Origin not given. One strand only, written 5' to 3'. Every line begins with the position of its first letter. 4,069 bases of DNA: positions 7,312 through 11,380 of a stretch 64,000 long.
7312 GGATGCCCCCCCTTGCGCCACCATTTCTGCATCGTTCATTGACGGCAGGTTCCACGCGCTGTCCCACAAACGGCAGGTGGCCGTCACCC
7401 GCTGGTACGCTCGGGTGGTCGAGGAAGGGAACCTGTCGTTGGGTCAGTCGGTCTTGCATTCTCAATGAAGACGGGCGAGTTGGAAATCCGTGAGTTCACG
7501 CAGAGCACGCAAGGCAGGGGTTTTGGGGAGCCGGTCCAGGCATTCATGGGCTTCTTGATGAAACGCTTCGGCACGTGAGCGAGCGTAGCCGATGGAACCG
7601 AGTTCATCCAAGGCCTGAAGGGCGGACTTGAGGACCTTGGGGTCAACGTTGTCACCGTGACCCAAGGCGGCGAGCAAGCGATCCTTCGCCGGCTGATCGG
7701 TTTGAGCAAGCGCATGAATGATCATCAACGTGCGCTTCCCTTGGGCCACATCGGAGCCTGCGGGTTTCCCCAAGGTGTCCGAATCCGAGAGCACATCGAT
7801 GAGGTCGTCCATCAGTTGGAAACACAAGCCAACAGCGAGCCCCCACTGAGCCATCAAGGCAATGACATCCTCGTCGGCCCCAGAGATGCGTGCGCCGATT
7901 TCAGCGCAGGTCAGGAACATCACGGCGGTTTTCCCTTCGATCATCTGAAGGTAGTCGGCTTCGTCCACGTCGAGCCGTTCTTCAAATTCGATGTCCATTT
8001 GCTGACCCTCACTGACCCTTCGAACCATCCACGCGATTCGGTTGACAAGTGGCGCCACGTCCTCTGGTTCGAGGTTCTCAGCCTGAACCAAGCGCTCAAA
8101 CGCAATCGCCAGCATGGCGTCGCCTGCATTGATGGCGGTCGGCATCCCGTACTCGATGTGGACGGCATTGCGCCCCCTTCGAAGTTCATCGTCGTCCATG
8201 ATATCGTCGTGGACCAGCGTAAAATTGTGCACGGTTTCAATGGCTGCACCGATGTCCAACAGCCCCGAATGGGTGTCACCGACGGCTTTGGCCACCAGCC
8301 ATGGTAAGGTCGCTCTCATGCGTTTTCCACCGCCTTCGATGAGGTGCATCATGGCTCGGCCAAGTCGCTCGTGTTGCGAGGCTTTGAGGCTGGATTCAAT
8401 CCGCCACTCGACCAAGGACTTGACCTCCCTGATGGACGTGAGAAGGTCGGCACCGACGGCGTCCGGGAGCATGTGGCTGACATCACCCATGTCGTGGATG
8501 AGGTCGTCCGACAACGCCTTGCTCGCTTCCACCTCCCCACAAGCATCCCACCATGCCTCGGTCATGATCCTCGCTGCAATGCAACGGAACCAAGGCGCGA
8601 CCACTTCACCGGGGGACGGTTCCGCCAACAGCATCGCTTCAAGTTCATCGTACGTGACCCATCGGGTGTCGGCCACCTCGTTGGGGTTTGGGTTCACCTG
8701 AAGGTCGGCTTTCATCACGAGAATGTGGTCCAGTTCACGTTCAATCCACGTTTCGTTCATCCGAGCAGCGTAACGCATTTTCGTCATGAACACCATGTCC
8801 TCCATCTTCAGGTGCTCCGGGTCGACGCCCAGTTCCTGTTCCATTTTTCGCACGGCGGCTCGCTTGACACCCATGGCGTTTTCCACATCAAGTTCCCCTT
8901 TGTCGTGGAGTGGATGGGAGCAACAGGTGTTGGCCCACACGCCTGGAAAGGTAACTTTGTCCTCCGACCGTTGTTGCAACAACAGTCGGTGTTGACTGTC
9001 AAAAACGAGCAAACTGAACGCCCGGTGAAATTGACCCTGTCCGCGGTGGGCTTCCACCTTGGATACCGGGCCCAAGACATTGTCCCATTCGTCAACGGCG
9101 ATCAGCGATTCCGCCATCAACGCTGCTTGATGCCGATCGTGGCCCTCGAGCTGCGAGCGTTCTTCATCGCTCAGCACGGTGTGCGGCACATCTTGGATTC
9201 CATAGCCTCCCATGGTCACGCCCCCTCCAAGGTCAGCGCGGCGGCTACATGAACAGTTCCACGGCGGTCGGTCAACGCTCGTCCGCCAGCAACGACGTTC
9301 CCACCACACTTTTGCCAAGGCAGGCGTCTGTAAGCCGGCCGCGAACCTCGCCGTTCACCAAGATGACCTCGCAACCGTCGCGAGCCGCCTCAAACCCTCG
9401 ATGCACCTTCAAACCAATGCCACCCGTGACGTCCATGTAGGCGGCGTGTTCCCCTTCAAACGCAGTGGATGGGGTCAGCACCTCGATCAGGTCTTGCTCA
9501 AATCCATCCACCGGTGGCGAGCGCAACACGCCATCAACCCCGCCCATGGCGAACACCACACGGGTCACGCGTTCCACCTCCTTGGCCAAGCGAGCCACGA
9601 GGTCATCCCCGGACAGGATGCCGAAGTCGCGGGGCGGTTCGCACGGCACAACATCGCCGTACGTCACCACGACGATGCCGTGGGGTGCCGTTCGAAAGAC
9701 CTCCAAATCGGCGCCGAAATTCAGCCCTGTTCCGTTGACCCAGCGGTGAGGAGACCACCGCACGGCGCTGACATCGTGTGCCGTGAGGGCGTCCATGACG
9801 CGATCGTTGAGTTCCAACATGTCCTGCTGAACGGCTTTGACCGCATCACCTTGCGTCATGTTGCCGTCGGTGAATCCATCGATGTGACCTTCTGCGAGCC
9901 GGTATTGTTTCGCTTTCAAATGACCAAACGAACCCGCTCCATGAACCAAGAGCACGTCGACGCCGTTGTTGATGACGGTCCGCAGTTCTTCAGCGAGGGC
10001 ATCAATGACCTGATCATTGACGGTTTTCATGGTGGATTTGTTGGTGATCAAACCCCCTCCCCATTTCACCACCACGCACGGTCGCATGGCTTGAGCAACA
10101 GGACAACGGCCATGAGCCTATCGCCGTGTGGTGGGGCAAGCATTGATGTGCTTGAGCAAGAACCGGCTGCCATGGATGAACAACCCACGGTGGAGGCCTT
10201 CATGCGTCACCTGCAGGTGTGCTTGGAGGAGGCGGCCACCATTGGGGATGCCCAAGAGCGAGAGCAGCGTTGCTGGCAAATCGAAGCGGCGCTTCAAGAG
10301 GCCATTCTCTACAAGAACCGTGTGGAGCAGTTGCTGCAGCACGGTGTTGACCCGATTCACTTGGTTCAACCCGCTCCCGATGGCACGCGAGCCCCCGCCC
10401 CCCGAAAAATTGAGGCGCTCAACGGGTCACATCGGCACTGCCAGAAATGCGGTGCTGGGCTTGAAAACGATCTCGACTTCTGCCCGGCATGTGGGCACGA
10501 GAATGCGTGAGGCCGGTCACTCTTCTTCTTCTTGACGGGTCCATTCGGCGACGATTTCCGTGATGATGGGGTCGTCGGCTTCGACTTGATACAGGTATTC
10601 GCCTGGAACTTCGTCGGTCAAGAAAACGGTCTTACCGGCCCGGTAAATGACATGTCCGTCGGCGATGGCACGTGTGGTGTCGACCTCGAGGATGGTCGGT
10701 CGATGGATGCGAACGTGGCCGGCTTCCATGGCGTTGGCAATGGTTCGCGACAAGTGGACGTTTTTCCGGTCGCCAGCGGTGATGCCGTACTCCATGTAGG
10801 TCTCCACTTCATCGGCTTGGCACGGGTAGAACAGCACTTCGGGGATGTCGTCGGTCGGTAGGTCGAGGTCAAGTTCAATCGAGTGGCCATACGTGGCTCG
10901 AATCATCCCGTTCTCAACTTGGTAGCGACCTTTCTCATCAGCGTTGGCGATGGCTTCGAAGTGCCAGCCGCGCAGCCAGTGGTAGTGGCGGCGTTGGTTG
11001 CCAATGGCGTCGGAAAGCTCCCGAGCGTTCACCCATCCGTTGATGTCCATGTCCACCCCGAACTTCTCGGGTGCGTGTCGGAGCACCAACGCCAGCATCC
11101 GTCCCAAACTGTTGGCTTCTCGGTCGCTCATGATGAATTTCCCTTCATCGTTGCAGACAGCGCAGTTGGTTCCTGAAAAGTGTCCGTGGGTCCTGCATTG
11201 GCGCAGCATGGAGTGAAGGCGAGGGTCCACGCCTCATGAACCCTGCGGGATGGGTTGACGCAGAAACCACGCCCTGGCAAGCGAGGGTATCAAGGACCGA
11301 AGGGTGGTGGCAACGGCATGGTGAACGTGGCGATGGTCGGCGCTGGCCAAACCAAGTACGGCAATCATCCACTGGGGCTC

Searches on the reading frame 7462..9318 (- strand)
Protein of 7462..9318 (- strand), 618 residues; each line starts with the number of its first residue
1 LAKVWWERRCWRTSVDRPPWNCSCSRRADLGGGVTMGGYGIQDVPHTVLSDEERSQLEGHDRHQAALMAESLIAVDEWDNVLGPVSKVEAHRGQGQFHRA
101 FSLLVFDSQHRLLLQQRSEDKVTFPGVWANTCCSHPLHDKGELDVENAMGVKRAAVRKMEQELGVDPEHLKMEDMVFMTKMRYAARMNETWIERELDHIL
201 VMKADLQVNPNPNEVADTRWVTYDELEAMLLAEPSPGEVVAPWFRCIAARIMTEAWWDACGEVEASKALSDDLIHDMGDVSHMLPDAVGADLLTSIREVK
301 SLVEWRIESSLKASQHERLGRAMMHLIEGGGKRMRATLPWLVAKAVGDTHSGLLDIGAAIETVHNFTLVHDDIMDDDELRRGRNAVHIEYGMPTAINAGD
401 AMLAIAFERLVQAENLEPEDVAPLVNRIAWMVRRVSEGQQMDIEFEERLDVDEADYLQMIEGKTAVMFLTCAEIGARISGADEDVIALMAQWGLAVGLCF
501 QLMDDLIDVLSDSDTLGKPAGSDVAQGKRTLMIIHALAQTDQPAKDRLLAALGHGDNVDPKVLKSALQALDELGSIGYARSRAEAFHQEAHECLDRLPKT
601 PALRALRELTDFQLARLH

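Call 5: search_protein_families(library=pfam, proteins=[window:7462-9318:-], max_evalue=0.1)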
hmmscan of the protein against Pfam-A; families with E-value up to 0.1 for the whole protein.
window:7462-9318:- (618 aa): 2 families
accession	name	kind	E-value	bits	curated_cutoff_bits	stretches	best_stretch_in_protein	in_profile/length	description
PF00348.22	polyprenyl_synt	-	1.6e-66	224.5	27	1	317-569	2-250/251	Polyprenyl synthetase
PF00293.34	NUDIX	-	4e-14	53.2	21.1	1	97-235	2-126/134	NUDIX domain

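Call 31: search_protein_families(library=ncbifam, proteins=[window:7462-9318:-], max_evalue=0.01)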
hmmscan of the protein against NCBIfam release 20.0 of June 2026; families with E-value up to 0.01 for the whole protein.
window:7462-9318:- (618 aa): 20 families
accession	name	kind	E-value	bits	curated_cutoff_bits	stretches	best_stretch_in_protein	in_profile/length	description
NF040698.1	IdsA_Meth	equivalog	4.6e-86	289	468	1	291-617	2-327/328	short chain isoprenyl diphosphate synthase IdsA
NF041003.1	GGPP_syn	equivalog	8.8e-78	261.6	500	1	296-616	6-324/326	geranylgeranyl diphosphate synthase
NF040789.2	gerfarn_diphsyn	equivalog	4.5e-69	233.3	560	1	293-616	8-343/345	geranylfarnesyl diphosphate synthase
NF041169.1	f2_encap_cargo4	exception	1.7e-68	231.4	450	1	328-616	47-332/334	family 2 encapsulin nanocompartment cargo protein polyprenyl transferase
NF045485.1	FPPsyn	subfamily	8.1e-52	176.1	275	1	298-554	3-265/288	farnesyl diphosphate synthase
NF045549.1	GGPPsyn_IdsB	equivalog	4.2e-50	170.7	475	1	330-608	64-339/346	geranylgeranyl diphosphate synthase IdsB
TIGR02748.1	GerC3_HepT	equivalog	1e-48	166.1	456.55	1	299-611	12-312/319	heptaprenyl diphosphate synthase component II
TIGR02749.1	prenyl_cyano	equivalog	7.7e-47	159.9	383.2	1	310-618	23-322/322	solanesyl diphosphate synthase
TIGR02150.1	IPP_isom_1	equivalog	1.2e-44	152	105.8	1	73-247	2-158/159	isopentenyl-diphosphate delta-isomerase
NF008140.0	PRK10888.1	equivalog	4e-44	151.2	412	1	324-615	37-320/323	octaprenyl diphosphate synthase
NF042417.1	NPPPS_Mycobact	equivalog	2.9e-43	148.2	600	1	290-616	16-333/335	nonaprenyl/(2E,6E)-farnesyl/geranylgeranyl diphosphat synthase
NF045628.1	HxpDPsynlarge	equivalog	6.8e-43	146.8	500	1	303-617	8-310/311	hexaprenyl-diphosphate synthase large subunit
NF045685.1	GGPPSynCrtE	equivalog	2.3e-41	141.7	460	1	292-548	3-264/293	geranylgeranyl diphosphate synthase CrtE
NF002995.0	PRK03759.1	equivalog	8.8e-41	139.6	127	1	69-247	6-168/185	isopentenyl-diphosphate Delta-isomerase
NF007877.0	PRK10581.1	equivalog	1.3e-32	113.2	321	1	321-570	34-290/299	(2E,6E)-farnesyl diphosphate synthase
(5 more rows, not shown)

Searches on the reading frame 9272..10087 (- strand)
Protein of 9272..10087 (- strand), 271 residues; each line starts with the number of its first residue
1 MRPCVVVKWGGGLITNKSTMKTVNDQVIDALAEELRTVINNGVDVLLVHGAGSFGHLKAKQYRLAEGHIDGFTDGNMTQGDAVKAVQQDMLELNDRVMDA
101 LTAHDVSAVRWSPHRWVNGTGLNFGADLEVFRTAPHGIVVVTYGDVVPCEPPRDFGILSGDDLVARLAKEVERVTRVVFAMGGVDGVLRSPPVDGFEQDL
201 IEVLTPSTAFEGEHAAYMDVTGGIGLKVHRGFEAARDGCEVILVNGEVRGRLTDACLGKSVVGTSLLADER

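Call 5: search_protein_families(library=pfam, proteins=[window:9272-10087:-], max_evalue=0.1)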
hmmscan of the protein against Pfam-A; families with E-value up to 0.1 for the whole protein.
window:9272-10087:- (271 aa): 1 family
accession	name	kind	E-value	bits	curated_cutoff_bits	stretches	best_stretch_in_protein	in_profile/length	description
PF00696.33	AA_kinase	-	2.9e-24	86.5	24.9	1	4-245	2-234/234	Amino acid kinase family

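Call 31: search_protein_families(library=ncbifam, proteins=[window:9272-10087:-], max_evalue=0.01)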
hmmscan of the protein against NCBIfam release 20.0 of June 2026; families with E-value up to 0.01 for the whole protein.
window:9272-10087:- (271 aa): 6 families
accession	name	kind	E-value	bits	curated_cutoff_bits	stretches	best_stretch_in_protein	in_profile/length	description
NF040647.1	IPPK_Arch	equivalog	1.2e-46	159.1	120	1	6-265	2-258/259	isopentenyl phosphate kinase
TIGR01092.1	P5CS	equivalog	1.7e-07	29.9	796.75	1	5-264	10-271/715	delta l-pyrroline-5-carboxylate synthetase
TIGR00761.1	argB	equivalog_domain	4.9e-05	23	151.3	1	5-109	2-94/231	acetylglutamate kinase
TIGR01027.1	proB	equivalog_domain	0.00047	19.4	186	0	5-50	3-47/363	glutamate 5-kinase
TIGR02075.1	pyrH_bact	equivalog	0.0041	16.8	243.9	0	5-54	4-52/233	UMP kinase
NF009007.0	PRK12352.1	subfamily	0.0091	14.9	266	0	1-60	1-62/316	carbamate kinase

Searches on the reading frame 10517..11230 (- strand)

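Call 5: search_protein_families(library=pfam, proteins=[window:10517-11230:-], max_evalue=0.1)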
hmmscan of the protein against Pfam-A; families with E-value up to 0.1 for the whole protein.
window:10517-11230:- (237 aa): 1 family
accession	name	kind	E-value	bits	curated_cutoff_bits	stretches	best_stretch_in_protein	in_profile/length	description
PF01885.22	PTS_2-RNA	-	1.5e-24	87.5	26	1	40-206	4-176/177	RNA 2'-phosphotransferase, Tpt1 / KptA family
